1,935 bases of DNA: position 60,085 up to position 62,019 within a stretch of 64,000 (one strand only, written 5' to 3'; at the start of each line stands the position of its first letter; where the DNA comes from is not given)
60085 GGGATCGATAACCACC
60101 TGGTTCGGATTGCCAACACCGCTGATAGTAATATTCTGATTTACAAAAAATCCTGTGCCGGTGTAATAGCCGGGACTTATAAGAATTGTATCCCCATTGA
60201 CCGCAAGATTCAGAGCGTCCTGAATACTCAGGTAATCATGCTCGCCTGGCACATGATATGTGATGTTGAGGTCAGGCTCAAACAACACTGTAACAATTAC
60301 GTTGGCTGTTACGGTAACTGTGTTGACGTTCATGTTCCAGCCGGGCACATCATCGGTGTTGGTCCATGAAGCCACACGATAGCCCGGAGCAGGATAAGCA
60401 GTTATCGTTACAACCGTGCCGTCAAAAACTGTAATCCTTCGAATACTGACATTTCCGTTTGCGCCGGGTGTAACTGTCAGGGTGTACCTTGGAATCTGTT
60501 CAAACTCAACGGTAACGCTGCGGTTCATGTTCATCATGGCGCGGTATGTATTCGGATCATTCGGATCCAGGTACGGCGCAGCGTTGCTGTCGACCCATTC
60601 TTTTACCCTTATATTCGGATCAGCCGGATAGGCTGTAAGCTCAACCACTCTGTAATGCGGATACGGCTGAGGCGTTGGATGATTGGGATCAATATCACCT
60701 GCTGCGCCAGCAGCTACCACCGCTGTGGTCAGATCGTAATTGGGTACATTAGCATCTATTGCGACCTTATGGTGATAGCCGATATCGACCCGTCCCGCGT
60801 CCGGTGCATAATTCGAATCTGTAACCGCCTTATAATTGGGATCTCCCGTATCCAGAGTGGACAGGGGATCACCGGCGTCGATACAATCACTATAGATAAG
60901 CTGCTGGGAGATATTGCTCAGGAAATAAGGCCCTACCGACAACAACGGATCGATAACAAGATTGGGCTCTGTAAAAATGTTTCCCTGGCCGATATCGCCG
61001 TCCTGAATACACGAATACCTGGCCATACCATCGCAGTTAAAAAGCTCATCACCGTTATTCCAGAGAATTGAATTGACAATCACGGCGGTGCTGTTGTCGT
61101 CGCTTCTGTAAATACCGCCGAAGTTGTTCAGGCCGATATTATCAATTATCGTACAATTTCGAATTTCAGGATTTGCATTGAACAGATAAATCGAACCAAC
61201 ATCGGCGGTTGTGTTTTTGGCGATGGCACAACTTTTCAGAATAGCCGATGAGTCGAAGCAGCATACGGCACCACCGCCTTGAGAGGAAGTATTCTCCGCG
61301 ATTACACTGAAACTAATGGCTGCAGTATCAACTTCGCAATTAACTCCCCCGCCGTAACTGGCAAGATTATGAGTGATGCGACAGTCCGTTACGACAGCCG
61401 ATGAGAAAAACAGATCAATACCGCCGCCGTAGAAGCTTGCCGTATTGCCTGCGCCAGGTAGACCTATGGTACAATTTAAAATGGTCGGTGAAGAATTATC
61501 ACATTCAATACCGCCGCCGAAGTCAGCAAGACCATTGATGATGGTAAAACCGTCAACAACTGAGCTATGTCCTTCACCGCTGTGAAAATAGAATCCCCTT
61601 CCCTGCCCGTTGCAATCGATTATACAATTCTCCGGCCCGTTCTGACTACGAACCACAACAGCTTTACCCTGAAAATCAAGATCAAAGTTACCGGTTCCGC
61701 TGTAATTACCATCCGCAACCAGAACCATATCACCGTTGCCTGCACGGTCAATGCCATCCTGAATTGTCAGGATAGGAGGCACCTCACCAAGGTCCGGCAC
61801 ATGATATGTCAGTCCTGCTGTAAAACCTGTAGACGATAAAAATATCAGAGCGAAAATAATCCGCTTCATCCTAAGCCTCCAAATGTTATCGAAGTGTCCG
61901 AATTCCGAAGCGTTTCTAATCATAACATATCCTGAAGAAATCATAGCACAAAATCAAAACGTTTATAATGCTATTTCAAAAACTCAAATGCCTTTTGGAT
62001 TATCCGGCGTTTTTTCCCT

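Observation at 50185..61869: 3,894-aa secreted polymodular beta-helix protein with a repeated head, rungs, cap and Ig-spacer grammar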

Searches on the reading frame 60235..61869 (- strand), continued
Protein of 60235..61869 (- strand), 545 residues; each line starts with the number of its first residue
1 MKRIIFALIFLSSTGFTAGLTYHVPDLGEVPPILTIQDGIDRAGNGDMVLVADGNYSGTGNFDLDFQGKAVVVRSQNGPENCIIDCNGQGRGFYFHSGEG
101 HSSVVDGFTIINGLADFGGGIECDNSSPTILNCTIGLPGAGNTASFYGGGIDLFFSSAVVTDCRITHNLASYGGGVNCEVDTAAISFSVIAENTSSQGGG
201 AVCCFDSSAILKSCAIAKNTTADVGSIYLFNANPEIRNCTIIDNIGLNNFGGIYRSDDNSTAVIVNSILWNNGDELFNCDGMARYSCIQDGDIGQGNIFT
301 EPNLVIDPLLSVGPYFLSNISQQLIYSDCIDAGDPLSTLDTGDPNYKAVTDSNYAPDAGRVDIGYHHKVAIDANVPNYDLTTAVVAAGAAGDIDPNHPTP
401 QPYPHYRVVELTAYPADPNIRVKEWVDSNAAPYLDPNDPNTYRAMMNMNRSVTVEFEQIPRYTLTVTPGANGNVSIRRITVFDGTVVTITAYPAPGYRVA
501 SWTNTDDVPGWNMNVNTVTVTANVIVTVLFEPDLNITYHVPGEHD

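Call 76: search_solved_structures(query=A1, max_evalue=1, show_alignments=2)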
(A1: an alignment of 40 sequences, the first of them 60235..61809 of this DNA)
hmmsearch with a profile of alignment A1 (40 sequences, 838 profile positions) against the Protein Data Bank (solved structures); distinct sequences matched with E-value up to 1: 7.
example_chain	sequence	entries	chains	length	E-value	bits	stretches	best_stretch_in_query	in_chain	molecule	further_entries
9cdu_A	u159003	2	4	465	5.1e-06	28.4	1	565-705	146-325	Rhombotarget A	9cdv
5z9t_A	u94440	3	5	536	0.00013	23.7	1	577-675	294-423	alginate lyase AlyF-OU02 | Alginate lyase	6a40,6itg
7bz0_A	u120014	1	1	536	0.00022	23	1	577-675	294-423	Alginate lyase AlyF-OU02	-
6qps_A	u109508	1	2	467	0.0017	20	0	577-639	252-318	Polysaccharide Lyase Family 6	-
9rkv_M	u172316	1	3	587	0.0089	17.6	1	27-61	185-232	Putative tail fiber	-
9fqr_MA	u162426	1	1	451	0.14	13.7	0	216-299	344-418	Leucine rich repeat containing 34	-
8fqc_P1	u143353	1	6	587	0.55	11.7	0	450-478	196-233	Tail Spike protein, gp124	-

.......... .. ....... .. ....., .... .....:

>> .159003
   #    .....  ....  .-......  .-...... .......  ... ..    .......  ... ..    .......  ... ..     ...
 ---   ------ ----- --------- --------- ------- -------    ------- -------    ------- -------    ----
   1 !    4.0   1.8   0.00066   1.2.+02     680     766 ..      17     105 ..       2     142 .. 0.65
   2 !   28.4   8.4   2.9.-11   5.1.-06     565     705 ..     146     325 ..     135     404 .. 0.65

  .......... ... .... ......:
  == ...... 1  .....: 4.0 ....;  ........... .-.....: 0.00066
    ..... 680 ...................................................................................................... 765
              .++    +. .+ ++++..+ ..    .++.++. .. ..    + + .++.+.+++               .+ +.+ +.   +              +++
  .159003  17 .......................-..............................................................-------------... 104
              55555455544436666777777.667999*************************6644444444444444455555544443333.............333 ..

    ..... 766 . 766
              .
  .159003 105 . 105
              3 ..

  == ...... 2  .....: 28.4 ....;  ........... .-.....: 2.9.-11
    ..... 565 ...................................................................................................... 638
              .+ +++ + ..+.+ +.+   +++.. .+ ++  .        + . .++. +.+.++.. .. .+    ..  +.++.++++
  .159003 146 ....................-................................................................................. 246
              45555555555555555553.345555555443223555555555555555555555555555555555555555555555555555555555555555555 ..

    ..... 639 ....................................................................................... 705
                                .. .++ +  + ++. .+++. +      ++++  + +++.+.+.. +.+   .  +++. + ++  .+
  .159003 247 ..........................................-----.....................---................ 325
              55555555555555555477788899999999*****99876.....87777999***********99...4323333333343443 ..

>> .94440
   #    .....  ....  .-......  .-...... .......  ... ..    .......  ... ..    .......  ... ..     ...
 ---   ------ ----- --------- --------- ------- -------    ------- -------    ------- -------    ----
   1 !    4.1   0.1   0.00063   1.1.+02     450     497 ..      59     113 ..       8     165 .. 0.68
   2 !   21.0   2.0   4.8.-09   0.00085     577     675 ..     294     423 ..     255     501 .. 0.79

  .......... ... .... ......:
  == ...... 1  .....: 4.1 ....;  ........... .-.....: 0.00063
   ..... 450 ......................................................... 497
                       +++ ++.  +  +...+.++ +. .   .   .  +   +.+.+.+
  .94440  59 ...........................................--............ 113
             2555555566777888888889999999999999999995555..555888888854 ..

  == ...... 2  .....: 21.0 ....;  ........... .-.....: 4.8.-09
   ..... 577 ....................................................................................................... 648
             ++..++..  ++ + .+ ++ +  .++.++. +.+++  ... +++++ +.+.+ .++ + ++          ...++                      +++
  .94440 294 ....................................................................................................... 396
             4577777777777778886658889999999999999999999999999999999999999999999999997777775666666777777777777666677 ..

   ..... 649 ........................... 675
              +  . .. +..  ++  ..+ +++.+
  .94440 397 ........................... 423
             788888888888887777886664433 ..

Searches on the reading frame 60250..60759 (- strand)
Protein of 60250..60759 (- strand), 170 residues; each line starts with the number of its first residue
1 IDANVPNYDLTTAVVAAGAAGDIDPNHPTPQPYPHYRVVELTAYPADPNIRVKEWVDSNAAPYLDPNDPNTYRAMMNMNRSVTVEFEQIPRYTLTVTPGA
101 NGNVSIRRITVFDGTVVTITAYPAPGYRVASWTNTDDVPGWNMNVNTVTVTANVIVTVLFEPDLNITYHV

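Call 6: search_protein_families(library=pfam, max_evalue=0.1, proteins=[window:60250-60759:-])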
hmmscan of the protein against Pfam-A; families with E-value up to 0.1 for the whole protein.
window:60250-60759:- (170 aa): 1 family
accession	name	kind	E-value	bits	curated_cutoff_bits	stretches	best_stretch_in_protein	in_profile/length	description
PF18998.6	Flg_new_2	-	1.1e-20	73.8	23.6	2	92-162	1-71/73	Divergent InlB B-repeat domain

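Call 7: search_protein_families(library=ncbifam, max_evalue=0.1, proteins=[window:60250-60759:-])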
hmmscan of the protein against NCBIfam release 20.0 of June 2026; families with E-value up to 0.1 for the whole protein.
window:60250-60759:- (170 aa): 0 families
